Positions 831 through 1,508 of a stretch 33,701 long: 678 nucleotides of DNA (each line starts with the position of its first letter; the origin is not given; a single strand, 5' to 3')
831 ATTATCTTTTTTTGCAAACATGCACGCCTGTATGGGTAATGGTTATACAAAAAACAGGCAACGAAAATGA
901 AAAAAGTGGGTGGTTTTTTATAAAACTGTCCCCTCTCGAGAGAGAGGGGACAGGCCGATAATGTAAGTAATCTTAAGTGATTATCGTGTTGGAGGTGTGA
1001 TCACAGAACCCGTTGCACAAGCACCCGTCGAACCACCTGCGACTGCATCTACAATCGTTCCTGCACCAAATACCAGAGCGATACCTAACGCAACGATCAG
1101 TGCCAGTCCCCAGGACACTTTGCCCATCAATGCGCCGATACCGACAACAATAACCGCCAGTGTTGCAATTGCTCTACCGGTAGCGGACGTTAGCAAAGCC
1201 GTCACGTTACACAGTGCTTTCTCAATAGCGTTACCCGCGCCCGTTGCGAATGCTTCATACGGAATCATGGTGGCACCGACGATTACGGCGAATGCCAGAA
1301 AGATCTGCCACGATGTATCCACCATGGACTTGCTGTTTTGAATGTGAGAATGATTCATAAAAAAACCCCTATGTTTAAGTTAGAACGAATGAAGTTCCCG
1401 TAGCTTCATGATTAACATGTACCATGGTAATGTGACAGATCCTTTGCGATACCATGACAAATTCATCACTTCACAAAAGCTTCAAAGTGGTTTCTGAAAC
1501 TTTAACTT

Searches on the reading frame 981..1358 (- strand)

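Call 58: search_protein_families(library=pfam, proteins=[window:981-1358:-], max_evalue=0.01)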
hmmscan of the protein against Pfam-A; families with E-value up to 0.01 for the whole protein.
window:981-1358:- (125 aa): 1 family
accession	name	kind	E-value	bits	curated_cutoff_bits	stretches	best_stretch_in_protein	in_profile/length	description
PF04956.18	TrbC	-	4.5e-18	65.7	27.9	1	16-105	8-97/98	TrbC/VIRB2 pilin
